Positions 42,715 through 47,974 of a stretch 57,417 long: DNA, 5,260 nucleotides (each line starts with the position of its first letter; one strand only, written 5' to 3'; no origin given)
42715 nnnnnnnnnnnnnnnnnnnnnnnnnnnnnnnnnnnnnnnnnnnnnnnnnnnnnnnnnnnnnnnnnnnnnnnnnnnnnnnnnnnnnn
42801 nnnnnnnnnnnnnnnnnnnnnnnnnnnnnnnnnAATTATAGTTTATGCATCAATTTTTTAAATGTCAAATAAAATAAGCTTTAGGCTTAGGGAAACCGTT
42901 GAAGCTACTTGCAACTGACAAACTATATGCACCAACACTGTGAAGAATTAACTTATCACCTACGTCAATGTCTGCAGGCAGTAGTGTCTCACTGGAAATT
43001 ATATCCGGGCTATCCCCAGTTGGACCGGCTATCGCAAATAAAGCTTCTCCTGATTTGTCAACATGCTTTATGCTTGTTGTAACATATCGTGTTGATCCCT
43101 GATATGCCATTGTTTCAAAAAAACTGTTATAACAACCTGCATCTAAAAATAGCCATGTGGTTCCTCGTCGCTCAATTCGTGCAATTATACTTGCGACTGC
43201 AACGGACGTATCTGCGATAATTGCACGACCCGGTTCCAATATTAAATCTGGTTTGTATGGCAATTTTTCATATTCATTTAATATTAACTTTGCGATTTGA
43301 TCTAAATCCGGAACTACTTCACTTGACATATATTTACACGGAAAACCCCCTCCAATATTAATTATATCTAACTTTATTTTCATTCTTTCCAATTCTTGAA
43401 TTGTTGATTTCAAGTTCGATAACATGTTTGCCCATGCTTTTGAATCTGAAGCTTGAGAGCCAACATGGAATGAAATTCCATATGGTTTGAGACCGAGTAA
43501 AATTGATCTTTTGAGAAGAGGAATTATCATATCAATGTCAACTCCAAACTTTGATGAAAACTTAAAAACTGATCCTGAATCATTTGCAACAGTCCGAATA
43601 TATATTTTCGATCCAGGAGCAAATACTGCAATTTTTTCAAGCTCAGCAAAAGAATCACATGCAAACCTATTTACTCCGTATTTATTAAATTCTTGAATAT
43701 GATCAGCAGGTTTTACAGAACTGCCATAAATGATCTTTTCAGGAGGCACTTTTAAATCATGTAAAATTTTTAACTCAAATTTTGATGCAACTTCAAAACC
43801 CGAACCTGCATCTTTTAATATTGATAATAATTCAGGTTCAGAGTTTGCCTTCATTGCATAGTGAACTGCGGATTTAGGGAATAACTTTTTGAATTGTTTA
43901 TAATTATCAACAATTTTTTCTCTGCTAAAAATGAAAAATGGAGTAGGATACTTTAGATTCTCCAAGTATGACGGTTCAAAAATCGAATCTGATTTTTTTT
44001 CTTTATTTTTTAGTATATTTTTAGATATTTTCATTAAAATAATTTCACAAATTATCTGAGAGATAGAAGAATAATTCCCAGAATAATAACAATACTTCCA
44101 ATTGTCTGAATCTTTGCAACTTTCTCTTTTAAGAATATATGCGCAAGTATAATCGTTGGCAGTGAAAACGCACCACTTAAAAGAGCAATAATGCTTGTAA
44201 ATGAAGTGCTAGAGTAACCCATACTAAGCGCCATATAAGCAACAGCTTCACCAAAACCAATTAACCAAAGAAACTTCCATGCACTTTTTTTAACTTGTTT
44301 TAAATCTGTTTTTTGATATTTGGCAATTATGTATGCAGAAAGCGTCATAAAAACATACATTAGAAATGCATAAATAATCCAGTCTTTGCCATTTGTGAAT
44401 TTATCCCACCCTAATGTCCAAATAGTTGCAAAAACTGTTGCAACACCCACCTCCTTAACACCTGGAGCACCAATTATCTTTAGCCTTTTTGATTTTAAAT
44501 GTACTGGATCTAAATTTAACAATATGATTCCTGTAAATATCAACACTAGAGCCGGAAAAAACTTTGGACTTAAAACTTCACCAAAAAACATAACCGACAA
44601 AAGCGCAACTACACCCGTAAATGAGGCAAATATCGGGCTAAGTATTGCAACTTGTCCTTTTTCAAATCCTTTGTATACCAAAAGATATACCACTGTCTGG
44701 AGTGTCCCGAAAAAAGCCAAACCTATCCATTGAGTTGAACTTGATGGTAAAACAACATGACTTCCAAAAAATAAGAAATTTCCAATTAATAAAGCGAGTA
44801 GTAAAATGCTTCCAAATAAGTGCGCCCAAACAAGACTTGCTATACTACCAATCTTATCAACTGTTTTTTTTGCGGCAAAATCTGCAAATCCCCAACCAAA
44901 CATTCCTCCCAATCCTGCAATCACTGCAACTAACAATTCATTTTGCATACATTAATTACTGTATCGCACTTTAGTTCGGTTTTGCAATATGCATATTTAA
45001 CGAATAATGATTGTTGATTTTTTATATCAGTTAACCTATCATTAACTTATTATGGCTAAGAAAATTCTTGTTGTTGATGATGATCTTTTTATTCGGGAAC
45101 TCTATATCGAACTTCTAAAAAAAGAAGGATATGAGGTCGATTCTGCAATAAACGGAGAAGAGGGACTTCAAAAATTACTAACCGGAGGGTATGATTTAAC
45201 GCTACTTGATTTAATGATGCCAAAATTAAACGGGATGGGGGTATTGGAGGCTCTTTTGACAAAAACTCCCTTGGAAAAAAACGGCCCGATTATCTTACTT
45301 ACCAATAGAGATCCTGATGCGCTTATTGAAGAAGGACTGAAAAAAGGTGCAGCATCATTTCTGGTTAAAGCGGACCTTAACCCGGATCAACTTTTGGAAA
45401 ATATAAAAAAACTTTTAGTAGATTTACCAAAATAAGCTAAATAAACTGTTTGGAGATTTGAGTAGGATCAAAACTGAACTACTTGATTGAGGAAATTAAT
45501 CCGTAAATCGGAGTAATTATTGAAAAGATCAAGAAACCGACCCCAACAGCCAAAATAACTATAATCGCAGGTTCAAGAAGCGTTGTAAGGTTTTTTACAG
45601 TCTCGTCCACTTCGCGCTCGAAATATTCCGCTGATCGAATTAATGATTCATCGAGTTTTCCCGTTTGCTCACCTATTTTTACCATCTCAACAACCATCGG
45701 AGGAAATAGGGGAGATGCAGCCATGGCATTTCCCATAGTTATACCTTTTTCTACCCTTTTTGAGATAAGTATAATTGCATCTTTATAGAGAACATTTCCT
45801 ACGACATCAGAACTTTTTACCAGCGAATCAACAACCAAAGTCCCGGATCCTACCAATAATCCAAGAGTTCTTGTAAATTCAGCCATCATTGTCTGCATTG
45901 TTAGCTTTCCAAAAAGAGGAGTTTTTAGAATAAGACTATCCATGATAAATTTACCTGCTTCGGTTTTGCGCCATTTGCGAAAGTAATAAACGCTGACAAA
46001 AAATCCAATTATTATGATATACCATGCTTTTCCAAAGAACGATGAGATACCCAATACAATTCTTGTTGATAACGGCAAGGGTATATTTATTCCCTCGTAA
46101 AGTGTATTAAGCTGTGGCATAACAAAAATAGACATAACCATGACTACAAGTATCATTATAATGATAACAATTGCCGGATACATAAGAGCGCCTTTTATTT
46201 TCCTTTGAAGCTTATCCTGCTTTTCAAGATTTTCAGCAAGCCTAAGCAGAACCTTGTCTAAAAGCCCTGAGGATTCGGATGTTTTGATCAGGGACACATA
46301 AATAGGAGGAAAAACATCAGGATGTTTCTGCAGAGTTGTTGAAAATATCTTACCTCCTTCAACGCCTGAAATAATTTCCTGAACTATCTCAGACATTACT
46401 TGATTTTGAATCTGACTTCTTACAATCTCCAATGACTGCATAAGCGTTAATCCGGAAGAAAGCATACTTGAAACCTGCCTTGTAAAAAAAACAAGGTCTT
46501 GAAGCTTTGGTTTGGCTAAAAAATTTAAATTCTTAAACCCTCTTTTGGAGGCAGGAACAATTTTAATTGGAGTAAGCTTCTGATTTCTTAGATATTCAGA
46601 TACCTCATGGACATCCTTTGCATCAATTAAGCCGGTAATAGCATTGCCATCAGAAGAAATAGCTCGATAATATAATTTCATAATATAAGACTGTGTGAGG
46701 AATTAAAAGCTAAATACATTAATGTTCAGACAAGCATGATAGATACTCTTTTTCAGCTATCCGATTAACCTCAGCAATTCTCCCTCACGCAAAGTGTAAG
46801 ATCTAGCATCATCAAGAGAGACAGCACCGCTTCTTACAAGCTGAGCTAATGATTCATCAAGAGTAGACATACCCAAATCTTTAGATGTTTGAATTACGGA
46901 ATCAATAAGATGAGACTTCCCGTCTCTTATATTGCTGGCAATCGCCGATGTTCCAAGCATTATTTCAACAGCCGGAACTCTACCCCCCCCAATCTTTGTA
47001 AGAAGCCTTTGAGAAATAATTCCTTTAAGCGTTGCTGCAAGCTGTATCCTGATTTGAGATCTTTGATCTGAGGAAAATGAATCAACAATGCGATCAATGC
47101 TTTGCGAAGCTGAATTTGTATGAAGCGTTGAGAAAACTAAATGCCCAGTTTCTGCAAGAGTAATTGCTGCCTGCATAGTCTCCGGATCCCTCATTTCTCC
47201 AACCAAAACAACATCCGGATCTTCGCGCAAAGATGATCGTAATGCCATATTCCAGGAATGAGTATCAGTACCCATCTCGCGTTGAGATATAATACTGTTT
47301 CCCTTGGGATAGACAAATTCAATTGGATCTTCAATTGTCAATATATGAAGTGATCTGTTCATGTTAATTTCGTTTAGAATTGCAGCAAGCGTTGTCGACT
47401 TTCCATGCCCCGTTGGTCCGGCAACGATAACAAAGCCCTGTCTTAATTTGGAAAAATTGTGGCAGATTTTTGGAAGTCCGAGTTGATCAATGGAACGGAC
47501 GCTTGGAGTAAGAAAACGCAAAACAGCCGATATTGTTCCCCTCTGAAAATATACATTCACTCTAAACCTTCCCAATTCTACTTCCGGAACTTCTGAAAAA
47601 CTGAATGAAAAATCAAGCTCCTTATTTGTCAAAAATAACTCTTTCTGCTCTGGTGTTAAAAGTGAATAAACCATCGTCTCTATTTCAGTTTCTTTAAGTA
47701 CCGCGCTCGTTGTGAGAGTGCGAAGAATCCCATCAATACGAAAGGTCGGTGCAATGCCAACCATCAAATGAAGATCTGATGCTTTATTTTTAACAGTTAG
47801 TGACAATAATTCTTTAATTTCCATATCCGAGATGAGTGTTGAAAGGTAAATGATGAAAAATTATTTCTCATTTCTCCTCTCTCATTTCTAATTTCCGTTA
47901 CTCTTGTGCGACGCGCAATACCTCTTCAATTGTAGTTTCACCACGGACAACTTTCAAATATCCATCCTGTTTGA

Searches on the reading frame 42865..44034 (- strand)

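Call 104: search_protein_families(library=pfam, proteins=[window:42865-44034:-], max_evalue=0.0001)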
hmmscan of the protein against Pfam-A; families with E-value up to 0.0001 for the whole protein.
window:42865-44034:- (389 aa): 2 families
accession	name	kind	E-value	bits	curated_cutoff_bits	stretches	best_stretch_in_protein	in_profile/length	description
PF02784.22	Orn_Arg_deC_N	-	1.3e-51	175.8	23.4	1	39-274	2-247/247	Pyridoxal-dependent decarboxylase, pyridoxal binding domain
PF00278.28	Orn_DAP_Arg_deC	-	5.6e-10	39.8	23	1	275-368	6-95/95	Pyridoxal-dependent decarboxylase, C-terminal sheet domain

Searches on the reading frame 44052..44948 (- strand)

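Call 104: search_protein_families(library=pfam, proteins=[window:44052-44948:-], max_evalue=0.0001)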
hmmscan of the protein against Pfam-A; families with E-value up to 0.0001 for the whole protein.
window:44052-44948:- (298 aa): 2 families
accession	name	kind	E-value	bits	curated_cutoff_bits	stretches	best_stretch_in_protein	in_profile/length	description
PF00892.27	EamA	-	1.4e-26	93.8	28.2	2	8-145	3-134/135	EamA-like transporter family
PF08627.16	CRT-like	-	4.7e-05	23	26.9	1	195-294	36-137/335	CRT-like, chloroquine-resistance transporter-like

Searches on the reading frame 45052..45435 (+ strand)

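Call 104: search_protein_families(library=pfam, proteins=[window:45052-45435:+], max_evalue=0.0001)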
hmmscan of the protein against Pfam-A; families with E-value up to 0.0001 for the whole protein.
window:45052-45435:+ (127 aa): 1 family
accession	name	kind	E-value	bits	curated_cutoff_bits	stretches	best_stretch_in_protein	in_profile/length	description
PF00072.30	Response_reg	-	3e-23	82.5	30.2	1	5-118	1-110/111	Response regulator receiver domain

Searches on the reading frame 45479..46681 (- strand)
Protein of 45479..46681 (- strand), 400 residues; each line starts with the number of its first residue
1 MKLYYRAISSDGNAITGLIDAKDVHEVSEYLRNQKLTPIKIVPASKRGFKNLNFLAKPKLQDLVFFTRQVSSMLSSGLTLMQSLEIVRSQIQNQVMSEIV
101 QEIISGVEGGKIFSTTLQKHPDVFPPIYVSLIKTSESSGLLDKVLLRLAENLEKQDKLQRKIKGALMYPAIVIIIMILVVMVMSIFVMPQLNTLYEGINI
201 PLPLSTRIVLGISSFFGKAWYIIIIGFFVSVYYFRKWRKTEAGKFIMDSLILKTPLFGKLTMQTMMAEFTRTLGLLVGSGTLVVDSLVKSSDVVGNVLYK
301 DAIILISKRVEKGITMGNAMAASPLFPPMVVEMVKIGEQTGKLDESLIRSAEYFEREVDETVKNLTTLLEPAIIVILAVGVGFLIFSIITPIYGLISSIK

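Call 104: search_protein_families(library=pfam, proteins=[window:45479-46681:-], max_evalue=0.0001)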
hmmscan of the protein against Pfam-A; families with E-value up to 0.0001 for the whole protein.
window:45479-46681:- (400 aa): 1 family
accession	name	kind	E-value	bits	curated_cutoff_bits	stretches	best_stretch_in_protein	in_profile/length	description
PF00482.28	T2SSF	-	1.5e-58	196.7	25.2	2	66-189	1-125/125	Type II secretion system (T2SS), protein F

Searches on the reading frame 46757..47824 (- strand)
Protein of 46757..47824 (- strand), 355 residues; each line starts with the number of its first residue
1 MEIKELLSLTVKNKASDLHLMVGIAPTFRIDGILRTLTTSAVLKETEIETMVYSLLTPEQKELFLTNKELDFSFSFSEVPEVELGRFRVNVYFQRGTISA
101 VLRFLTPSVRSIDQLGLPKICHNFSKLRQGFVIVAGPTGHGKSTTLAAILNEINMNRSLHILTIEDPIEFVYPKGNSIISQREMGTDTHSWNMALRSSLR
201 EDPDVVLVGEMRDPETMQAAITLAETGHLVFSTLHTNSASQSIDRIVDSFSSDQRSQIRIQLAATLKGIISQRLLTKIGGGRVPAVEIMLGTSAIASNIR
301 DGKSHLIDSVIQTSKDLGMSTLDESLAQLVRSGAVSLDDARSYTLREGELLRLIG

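Call 104: search_protein_families(library=pfam, proteins=[window:46757-47824:-], max_evalue=0.0001)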
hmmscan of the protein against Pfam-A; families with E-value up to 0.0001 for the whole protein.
window:46757-47824:- (355 aa): 1 family
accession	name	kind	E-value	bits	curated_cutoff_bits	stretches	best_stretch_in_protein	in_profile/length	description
PF00437.27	T2SSE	-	5.5e-45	154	24.9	1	3-277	12-280/370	Type II/IV secretion system protein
